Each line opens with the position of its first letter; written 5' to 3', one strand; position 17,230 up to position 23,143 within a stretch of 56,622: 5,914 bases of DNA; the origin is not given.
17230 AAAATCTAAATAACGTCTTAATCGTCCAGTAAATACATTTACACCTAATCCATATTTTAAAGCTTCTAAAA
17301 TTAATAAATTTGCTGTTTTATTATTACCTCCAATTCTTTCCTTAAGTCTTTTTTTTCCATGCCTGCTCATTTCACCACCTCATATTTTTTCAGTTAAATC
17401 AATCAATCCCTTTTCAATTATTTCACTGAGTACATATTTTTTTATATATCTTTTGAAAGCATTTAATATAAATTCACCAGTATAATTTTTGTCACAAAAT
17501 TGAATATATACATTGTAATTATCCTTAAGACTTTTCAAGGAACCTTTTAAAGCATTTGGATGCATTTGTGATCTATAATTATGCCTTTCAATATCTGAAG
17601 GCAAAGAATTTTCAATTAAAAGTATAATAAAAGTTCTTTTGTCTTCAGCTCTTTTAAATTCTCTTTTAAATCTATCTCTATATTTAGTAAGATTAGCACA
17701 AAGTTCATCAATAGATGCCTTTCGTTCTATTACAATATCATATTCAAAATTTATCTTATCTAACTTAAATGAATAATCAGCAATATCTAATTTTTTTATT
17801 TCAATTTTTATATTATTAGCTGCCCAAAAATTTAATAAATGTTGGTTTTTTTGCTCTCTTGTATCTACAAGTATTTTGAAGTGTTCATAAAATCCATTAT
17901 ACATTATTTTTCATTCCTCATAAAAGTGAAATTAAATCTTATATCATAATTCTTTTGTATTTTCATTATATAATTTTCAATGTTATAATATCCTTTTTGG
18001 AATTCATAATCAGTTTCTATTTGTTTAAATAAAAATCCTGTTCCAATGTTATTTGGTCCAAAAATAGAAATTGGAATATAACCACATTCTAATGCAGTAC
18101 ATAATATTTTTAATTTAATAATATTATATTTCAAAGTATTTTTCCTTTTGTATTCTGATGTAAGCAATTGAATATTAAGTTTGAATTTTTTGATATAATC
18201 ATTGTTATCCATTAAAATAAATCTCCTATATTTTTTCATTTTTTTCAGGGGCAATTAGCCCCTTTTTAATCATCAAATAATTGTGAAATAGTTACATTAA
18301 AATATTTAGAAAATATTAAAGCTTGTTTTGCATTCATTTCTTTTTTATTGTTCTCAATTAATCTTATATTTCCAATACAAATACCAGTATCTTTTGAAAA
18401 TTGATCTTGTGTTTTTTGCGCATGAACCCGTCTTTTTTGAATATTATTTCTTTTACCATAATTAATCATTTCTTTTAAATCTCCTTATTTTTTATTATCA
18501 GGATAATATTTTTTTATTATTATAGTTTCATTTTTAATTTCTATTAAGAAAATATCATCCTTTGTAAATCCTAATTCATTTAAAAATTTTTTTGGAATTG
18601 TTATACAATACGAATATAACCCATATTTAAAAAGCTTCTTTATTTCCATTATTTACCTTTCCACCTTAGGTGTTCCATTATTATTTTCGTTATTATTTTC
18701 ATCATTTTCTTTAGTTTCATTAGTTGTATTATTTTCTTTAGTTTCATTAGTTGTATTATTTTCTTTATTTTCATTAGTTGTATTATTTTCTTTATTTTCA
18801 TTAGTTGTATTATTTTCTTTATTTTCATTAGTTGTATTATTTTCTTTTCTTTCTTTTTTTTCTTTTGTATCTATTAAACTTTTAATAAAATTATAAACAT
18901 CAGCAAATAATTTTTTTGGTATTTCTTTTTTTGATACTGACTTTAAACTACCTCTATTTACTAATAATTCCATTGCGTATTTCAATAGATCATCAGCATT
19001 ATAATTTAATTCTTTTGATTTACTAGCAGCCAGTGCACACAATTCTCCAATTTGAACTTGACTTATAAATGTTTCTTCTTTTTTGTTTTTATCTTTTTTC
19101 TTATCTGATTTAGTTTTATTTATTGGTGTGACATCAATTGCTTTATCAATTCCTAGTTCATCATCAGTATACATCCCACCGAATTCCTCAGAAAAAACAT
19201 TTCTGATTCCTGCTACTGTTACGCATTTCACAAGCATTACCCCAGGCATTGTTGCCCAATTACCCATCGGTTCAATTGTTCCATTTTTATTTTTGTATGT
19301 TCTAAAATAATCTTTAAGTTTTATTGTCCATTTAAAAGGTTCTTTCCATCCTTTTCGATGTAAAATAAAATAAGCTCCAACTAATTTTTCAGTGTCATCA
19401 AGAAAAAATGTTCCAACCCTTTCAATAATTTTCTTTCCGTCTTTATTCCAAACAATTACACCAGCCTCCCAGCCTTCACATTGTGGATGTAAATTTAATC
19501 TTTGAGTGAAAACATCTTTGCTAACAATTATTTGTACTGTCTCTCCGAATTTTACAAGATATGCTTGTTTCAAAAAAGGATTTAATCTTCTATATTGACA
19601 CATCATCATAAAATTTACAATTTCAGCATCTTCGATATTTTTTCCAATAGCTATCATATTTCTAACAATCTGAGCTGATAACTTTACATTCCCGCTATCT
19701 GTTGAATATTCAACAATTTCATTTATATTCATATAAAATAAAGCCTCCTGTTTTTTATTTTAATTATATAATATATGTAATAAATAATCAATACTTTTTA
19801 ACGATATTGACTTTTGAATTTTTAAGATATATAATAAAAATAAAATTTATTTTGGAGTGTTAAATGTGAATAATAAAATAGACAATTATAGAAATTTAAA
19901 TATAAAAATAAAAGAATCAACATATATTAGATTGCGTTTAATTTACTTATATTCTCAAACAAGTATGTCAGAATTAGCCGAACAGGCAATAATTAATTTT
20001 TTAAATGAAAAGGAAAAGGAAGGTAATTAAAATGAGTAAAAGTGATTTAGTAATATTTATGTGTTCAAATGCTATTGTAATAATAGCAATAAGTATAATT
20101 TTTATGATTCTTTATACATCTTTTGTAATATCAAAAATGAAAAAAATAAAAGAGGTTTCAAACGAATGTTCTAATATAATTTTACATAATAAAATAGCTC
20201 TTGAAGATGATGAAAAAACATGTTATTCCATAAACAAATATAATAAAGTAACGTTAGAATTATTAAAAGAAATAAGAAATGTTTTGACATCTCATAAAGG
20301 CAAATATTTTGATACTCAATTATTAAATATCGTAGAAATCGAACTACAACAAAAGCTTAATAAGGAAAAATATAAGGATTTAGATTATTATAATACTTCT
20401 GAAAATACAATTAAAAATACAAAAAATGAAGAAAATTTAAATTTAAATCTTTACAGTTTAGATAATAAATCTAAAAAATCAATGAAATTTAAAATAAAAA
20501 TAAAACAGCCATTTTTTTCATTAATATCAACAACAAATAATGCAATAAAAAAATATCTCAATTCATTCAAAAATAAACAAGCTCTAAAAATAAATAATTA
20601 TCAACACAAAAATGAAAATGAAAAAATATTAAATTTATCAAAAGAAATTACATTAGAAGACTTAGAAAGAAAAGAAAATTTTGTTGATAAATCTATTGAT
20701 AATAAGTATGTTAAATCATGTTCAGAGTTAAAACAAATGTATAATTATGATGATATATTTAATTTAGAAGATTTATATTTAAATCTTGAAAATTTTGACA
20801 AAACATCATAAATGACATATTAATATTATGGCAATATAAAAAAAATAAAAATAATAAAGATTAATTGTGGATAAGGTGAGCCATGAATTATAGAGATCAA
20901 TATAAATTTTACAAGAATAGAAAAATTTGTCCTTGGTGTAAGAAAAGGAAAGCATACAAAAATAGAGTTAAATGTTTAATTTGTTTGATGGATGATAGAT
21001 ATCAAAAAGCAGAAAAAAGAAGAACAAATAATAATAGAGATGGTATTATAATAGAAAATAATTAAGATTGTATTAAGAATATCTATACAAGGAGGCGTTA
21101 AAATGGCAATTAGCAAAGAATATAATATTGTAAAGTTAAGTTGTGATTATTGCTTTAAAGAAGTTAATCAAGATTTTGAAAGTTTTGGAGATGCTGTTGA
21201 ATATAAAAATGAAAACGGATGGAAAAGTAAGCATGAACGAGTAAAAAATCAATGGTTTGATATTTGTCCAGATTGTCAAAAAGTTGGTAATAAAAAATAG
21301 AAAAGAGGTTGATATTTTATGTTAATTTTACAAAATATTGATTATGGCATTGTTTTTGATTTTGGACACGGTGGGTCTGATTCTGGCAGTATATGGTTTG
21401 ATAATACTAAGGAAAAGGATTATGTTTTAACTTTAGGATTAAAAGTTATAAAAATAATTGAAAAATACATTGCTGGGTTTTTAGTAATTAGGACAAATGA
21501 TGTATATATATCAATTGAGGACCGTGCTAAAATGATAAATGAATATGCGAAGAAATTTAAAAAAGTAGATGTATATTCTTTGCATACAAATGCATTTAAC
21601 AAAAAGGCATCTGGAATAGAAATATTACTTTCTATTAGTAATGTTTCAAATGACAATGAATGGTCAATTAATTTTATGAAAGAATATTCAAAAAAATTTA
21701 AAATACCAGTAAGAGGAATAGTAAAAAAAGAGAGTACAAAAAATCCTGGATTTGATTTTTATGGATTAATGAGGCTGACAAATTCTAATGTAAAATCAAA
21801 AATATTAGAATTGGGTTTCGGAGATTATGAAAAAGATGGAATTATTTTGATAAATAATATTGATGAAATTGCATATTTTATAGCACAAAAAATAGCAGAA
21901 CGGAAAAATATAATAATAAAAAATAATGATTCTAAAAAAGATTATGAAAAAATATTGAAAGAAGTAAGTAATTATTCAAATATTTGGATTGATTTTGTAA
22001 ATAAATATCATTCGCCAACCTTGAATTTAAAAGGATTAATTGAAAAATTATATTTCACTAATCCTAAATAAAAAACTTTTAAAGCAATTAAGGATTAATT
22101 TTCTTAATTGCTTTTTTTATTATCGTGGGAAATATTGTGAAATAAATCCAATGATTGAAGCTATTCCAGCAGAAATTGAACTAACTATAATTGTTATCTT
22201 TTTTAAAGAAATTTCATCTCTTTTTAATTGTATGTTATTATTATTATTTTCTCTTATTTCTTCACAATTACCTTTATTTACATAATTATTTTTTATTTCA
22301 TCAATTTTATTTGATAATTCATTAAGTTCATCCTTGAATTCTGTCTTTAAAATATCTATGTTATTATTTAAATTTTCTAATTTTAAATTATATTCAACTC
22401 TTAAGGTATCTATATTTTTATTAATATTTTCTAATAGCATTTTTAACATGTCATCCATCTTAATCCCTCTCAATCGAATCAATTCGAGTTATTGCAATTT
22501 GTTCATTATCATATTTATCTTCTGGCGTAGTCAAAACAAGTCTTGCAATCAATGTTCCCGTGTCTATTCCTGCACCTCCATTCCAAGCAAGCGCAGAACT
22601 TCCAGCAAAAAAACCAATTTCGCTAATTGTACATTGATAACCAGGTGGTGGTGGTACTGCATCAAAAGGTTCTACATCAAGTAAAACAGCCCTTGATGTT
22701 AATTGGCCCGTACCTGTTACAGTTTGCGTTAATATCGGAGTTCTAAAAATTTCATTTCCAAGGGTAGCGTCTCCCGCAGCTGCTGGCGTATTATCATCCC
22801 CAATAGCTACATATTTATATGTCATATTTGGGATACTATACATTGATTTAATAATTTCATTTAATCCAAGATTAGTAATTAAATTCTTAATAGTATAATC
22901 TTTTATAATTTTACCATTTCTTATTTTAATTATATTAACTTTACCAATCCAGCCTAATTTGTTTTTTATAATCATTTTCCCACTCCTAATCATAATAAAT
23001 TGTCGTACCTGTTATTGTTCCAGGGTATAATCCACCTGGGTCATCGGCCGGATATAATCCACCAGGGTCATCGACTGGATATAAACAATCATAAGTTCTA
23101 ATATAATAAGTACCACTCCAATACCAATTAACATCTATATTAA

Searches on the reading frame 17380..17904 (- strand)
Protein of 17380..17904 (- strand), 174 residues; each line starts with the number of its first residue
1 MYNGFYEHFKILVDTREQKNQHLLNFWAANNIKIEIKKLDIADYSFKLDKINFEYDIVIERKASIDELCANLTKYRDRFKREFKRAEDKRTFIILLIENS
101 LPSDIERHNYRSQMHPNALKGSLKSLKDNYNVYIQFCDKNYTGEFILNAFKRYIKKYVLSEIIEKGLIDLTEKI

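Call 27: search_protein_families(library=phrogs, proteins=[window:17380-17904:-], max_evalue=0.001)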
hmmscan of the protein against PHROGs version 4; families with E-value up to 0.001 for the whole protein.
window:17380-17904:- (174 aa): 1 family
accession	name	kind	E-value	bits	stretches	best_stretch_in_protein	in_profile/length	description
phrog_3490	-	DNA, RNA and nucleotide metabolism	2e-44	152.6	1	8-159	8-171/175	ERCC4-type nuclease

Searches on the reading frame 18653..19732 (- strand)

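Call 27: search_protein_families(library=phrogs, proteins=[window:18653-19732:-], max_evalue=0.001)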
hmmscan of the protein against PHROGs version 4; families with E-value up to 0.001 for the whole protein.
window:18653-19732:- (359 aa): 6 families
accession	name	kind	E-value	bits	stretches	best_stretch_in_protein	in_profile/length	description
phrog_2760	-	DNA, RNA and nucleotide metabolism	1.9e-38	133.3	1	16-218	17-213/257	RecT-like ssDNA annealing protein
phrog_10056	-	DNA, RNA and nucleotide metabolism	1.1e-31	111.3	1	7-306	14-273/302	RecT-like ssDNA annealing protein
phrog_252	-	DNA, RNA and nucleotide metabolism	6.9e-31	108.7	1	5-224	15-209/263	Bet-like ssDNA annealing protein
phrog_2780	-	DNA, RNA and nucleotide metabolism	2.8e-24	87.2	1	21-339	42-361/369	RecT-like ssDNA annealing protein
phrog_2449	-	DNA, RNA and nucleotide metabolism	3.9e-05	24.3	1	128-298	133-297/301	single strand annealing protein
phrog_561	-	DNA, RNA and nucleotide metabolism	0.00013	22.4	1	95-311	382-561/633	RecT-like ssDNA annealing protein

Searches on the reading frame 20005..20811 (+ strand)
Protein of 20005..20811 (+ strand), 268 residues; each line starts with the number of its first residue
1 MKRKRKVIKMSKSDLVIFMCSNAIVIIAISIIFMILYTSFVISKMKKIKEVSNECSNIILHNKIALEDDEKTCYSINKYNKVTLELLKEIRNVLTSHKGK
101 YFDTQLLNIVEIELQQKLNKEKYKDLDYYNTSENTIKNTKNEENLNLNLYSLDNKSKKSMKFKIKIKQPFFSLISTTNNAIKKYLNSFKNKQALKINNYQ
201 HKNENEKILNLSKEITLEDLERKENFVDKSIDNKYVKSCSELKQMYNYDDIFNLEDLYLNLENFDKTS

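Call 27: search_protein_families(library=phrogs, proteins=[window:20005-20811:+], max_evalue=0.001)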
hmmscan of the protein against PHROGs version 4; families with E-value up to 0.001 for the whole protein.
window:20005-20811:+ (268 aa): 0 families

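Call 41: search_protein_families(library=pfam, proteins=[window:20005-20811:+], max_evalue=0.01)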
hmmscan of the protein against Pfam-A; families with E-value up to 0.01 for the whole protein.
window:20005-20811:+ (268 aa): 1 family
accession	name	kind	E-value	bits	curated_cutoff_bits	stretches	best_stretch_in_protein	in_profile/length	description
PF20634.2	IFNGR1_transm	-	0.0042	17.8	27.5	1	218-247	12-43/57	Interferon gamma receptor 1, transmembrane region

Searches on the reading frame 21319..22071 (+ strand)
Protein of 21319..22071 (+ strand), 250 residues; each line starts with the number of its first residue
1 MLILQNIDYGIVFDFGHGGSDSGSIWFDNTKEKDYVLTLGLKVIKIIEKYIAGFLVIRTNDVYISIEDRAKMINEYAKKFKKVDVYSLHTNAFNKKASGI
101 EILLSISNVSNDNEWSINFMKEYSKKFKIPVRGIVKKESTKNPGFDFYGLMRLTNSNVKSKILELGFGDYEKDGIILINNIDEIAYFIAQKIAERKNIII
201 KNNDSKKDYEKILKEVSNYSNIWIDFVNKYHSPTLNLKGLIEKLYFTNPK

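Call 27: search_protein_families(library=phrogs, proteins=[window:21319-22071:+], max_evalue=0.001)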
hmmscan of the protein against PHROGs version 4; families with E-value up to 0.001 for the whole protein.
window:21319-22071:+ (250 aa): 2 families
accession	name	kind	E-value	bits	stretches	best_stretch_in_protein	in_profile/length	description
phrog_435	-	lysis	9.2e-21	75.4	1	11-215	115-301/556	endolysin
phrog_2742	-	lysis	1e-11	45.9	1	11-208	4-196/318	endolysin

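Call 41: search_protein_families(library=pfam, proteins=[window:21319-22071:+], max_evalue=0.01)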
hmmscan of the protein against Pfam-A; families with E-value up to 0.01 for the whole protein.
window:21319-22071:+ (250 aa): 1 family
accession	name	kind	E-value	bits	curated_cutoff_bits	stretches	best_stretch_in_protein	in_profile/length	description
PF01520.23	Amidase_3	-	4.1e-22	79.5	27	1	11-192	1-172/174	N-acetylmuramoyl-L-alanine amidase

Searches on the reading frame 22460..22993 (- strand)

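Call 27: search_protein_families(library=phrogs, proteins=[window:22460-22993:-], max_evalue=0.001)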
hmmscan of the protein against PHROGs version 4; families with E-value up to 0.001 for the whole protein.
window:22460-22993:- (177 aa): 3 families
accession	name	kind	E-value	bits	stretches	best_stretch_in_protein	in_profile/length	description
phrog_5417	-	unknown function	3.8e-10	40.8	1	7-169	7-151/156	-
phrog_4176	-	tail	1.5e-05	25.7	1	17-92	14-90/309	tail fiber protein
phrog_18500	-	unknown function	0.0008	20.6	1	53-100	77-124/187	-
